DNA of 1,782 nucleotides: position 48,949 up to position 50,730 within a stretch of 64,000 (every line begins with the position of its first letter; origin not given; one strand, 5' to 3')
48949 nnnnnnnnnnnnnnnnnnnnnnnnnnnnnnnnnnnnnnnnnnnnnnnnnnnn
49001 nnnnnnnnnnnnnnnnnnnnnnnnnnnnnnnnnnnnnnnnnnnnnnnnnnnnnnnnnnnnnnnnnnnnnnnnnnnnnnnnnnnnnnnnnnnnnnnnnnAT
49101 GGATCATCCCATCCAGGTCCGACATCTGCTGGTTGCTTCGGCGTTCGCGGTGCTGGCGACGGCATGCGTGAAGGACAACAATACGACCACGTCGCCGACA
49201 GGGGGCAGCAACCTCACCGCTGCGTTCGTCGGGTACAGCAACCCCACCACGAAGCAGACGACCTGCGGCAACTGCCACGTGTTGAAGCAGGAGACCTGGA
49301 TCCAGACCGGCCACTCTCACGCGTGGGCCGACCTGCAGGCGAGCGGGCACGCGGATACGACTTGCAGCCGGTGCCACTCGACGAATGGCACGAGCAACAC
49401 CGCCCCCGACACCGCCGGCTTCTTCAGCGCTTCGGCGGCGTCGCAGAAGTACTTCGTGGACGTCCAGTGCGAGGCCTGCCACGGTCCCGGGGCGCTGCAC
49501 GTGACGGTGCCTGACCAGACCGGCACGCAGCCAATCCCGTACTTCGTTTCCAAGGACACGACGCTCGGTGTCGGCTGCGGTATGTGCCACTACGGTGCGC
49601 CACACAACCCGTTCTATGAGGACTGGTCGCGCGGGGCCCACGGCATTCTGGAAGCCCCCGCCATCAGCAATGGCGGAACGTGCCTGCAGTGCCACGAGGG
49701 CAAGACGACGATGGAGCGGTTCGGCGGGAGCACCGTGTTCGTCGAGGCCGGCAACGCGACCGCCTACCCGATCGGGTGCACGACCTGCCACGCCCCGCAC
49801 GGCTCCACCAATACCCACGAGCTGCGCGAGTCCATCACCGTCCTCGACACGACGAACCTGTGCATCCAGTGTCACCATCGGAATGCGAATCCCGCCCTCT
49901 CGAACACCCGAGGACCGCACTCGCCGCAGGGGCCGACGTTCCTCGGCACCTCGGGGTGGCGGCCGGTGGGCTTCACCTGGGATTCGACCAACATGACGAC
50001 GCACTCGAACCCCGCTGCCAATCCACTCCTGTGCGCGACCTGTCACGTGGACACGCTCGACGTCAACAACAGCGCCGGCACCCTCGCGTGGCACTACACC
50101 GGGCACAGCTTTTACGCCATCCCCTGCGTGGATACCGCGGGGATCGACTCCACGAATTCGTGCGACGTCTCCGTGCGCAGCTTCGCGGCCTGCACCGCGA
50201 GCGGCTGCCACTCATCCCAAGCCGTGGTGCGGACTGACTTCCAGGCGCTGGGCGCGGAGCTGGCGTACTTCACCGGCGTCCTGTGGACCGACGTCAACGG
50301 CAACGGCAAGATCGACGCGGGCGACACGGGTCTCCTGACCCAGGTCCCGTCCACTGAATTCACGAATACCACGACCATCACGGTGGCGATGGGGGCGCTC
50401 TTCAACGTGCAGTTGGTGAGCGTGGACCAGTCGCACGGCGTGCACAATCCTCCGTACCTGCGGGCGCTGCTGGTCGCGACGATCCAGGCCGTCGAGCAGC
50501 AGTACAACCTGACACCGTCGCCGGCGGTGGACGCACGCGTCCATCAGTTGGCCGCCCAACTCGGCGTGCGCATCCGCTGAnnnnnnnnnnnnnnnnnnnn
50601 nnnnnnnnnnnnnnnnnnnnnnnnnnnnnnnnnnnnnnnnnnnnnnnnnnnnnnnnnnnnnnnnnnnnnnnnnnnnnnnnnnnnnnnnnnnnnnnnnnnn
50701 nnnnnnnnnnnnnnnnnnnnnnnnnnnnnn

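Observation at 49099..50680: Sigma-54-driven lipoprotein cytochrome set apart from the downstream genes by an attenuator-like hairpin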

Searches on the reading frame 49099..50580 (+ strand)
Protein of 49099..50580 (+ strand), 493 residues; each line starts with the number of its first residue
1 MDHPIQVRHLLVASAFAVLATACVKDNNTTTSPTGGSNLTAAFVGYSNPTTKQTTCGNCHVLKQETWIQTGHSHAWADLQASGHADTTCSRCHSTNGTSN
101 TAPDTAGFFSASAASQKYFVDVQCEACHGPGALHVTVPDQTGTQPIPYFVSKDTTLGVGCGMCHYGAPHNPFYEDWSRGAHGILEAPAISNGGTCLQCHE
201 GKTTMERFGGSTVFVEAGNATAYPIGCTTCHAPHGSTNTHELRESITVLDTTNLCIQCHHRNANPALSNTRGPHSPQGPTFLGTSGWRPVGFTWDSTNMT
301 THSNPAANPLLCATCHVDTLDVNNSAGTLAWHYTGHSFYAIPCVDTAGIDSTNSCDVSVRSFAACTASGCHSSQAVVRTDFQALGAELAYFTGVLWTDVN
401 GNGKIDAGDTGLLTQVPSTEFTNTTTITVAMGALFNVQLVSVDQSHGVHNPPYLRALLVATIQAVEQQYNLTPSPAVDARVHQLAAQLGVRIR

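Call 3: search_protein_families(library=pfam, proteins=[window:49099-50580:+], max_evalue=0.01)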
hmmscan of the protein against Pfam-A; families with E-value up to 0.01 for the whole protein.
window:49099-50580:+ (493 aa): 4 families
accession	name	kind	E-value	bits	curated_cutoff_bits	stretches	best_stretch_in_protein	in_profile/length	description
PF14522.11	Cytochrome_C7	-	1.7e-08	34.6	24.8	1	156-231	12-66/67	Cytochrome c7 and related cytochrome c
PF09699.15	Paired_CXXCH_1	-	3.1e-07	30.4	20.6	1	226-262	8-39/41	Doubled CXXCH motif (Paired_CXXCH_1)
PF14537.11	Cytochrom_c3_2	-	7.3e-06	26.8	25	1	157-260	6-79/79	Cytochrome c3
PF13435.11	Cytochrome_C554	-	3e-05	25.3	20.8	1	55-129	1-84/84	Cytochrome c554 and c-prime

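Call 6: search_protein_families(library=ncbifam, proteins=[window:49099-50580:+], max_evalue=0.01)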
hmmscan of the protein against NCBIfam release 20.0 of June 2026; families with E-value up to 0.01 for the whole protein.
window:49099-50580:+ (493 aa): 4 families
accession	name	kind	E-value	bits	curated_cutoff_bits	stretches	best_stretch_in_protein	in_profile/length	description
NF041198.1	UshA_like_PCGU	equivalog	8.8e-16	57.6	275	2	53-164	408-508/519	UshA-like (seleno)protein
TIGR03508.1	decahem_SO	subfamily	1e-10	41.5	192.2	2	87-200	3-102/258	DmsE family decaheme c-type cytochrome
NF041028.1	decahem_GSU2203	exception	9.5e-08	31.6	325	1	86-265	36-213/317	GSU2203 family decaheme c-type cytochrome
TIGR01905.1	paired_CXXCH_1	subfamily_domain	5e-07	29.5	25.2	1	226-262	8-39/41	doubled CXXCH domain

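Call 9: find_homologous_proteins(query=window:49099-50580:+, max_evalue=0.00001)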
Query window:49099-50580:+ (493 aa): 1844 proteins with E <= 0.00001 among 8000 candidates; the best 120 are listed.
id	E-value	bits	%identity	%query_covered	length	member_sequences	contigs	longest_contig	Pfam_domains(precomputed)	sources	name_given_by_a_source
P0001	0.0e+0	1147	100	100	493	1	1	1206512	PF09699.16,PF14537.12,PF14522.12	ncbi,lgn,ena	-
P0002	8.1e-271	917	80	100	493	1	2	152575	PF09699.16,PF14537.12,PF13435.12,PF14522.12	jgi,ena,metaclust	metaclust:\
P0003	8.8e-260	880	76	100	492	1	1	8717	PF09699.16,PF14537.12,PF13435.12,PF14522.12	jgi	-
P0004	1.2e-259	880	77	100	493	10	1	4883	PF09699.16,PF14537.12,PF13435.12,PF14522.12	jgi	-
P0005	6.5e-259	878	78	100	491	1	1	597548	PF09699.16,PF14537.12,PF13435.12,PF14522.12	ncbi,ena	-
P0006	1.7e-250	850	75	100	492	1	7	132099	PF09699.16,PF14537.12,PF13435.12,PF14522.12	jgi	jgi:predicted CXXCH cytochrome family protein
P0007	3.0e-250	849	74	100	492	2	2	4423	PF09699.16,PF14537.12,PF13435.12,PF14522.12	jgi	jgi:predicted CXXCH cytochrome family protein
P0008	3.1e-249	846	74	100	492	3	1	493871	PF09699.16,PF14537.12,PF13435.12,PF14522.12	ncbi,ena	-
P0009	2.0e-248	843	74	100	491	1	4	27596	PF09699.16,PF14537.12,PF13435.12,PF14522.12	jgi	jgi:predicted CXXCH cytochrome family protein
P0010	2.1e-247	840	73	100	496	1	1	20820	PF09699.16,PF14537.12,PF13435.12,PF14522.12,PF22113.2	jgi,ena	-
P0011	5.6e-244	828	74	98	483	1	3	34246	PF09699.16,PF14537.12,PF13435.12,PF14522.12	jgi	jgi:predicted CXXCH cytochrome family protein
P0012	2.6e-243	826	73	100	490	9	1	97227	PF09699.16,PF14537.12,PF13435.12,PF14522.12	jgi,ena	jgi:predicted CXXCH cytochrome family protein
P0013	1.7e-241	820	72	100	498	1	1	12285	PF09699.16,PF14537.12,PF13435.12,PF14522.12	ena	-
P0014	2.4e-240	816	72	100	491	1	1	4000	PF09699.16,PF14537.12,PF13435.12,PF14522.12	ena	-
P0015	7.0e-240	815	72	99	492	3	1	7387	PF09699.16,PF14537.12,PF13435.12,PF14522.12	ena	-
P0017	2.5e-238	810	70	100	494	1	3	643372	PF09699.16,PF14537.12,PF13435.12,PF14522.12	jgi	jgi:predicted CXXCH cytochrome family protein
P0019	9.6e-237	805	71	100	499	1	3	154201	PF09699.16,PF14537.12,PF13435.12,PF14522.12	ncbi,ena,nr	ncbi:MAG TPA: cytochrome c3 family protein [Gemmatimonadales bacterium]|nr:cytochrome c3 family prot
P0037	2.6e-228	777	71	98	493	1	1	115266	PF09699.16,PF14537.12,PF13435.12,PF14522.12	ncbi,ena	-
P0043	7.6e-225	765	67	100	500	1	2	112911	PF09699.16,PF14537.12,PF13435.12,PF14522.12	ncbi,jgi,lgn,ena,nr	ncbi:MAG TPA: cytochrome c3 family protein [Gemmatimonadales bacterium]|nr:cytochrome c3 family prot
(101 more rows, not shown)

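Call 11: find_related_loci(query=A1, collection=genome_contigs, flank=7000)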
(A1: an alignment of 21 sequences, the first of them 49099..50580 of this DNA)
Query A1 (493 aa) in genome_contigs; peptide patterns used: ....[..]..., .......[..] (x = any residue, [..] = any of these).
600 stretches matched a pattern (row limit reached: there are more); 441 encode a relative of the query (tblastn E <= 1e-3); the best 80 are kept; 79 distinct loci.
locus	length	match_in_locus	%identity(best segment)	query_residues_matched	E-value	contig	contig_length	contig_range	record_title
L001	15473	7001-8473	78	1-493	0e+0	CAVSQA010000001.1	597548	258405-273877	MAG: uncultured Gemmatimonadales bacterium isolate MFD01299.bin.2.175 genome assembly, contig: contig_10168, whole genom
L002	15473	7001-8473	70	1-493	0e+0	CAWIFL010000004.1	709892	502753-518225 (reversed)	MAG: uncultured Gemmatimonadales bacterium isolate MFD03726.bin.1.195 genome assembly, contig: contig_32601, whole genom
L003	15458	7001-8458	68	3-492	0e+0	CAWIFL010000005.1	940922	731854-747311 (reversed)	MAG: uncultured Gemmatimonadales bacterium isolate MFD03726.bin.1.195 genome assembly, contig: contig_34194, whole genom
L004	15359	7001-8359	44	41-482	2e-117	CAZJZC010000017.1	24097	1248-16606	MAG TPA_asm: uncultured Gemmatimonadales bacterium isolate SRP287453_co1_262 genome assembly, contig: NODE_3617_length_2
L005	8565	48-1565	43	5-493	5e-115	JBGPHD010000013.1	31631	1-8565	MAG: Gemmatimonadota bacterium isolate OBJ_0618_7090110_367 k141_10744511_length_31631_cov_20.5970, whole genome shotgun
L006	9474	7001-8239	45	42-472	7e-105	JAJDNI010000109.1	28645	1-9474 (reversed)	MAG: Gemmatimonadetes bacterium isolate ALJrbin.25 k141_3667523, whole genome shotgun sequence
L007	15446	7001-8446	41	1-493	6e-103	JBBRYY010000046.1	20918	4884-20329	MAG: Gemmatimonadales bacterium isolate metawrap_la5_1 metawrap_la5_1_K_644746_L_20918_cov_28.7823, whole genome shotgun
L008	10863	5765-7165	42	43-492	4e-103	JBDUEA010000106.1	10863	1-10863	MAG: Gemmatimonadota bacterium isolate cluster4_bin.84 NODE_15960_length_10863_cov_15.964841, whole genome shotgun seque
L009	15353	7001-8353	41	17-478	3e-101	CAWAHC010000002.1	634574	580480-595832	MAG: uncultured Gemmatimonadaceae bacterium isolate MFD02416.bin.1.418 genome assembly, contig: contig_17383, whole geno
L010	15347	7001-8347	41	10-477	3e-97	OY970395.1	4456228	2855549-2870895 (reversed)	MAG: uncultured Gemmatimonadales bacterium isolate MFD05684.bin.c.1 genome assembly, chromosome: 1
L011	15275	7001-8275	40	43-491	3e-96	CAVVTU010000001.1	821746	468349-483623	MAG: uncultured Gemmatimonadales bacterium isolate MFD02923.bin.1.116 genome assembly, contig: contig_10950, whole genom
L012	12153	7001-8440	39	43-483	2e-95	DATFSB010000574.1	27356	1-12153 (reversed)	MAG TPA_asm: Gemmatimonadales bacterium isolate SMAG_U9373 k141_3365459, whole genome shotgun sequence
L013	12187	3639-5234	39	5-492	4e-95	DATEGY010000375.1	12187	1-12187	MAG TPA_asm: Gemmatimonadales bacterium isolate SMAG_U8797 k141_1111662, whole genome shotgun sequence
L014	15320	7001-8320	40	41-469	3e-94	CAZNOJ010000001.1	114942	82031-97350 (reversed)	MAG TPA_asm: uncultured Gemmatimonadaceae bacterium isolate SRP329715_co2_115 genome assembly, contig: NODE_336_length_1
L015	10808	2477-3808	39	41-472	6e-94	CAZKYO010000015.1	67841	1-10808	MAG TPA_asm: uncultured Gemmatimonadaceae bacterium isolate binchicken_co118_191 genome assembly, contig: NODE_321_lengt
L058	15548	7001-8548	33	7-488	3e-79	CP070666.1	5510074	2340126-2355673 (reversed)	MAG: Gemmatimonadota bacterium isolate bin75 chromosome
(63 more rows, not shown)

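Call 17: predict_structure(alignment_id=A1)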
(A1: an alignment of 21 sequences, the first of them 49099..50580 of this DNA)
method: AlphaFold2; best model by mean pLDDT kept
length: 493 residues; sequences in the alignment: 21
mean_pLDDT: 54.7   pTM: 0.55
mean pLDDT of the five models: 54.7, 54.3, 52.3, 50.2, 45.3
residues with pLDDT >= 90: 51; 70-90: 95; 50-70: 104; < 50: 243
segments of 3 or more residues with pLDDT < 50: 1-201, 206-213, 215-219, 228-244, 334-336
pLDDT, mean of each block of 10 residues (from residue 1): 37 37 27 28 31 33 36 38 36 33 33 41 33 27 30 28 29 31 27 42 48 48 51 36 49 50 68 67 82 76 60 54 56 51 64 69 65 78 83 91 84 92 87 88 63 88 95 87 89 72
secondary structure, 60 per line:
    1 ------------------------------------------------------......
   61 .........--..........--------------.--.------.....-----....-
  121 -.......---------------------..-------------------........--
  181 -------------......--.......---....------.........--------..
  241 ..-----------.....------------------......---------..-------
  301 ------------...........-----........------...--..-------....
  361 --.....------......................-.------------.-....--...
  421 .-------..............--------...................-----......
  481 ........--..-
elements in order: H55-69 H72-81 H106-110 H116-119 H122-128 H171-178 H194-199 H202-208 E212-215 E222-224 H225-230 H239-242 H254-258 H277-282 H313-316 E317-323 E329-336 E343-345 H363-367 H374-395 H412-415 H418-421 H429-442 H451-469 H475-488
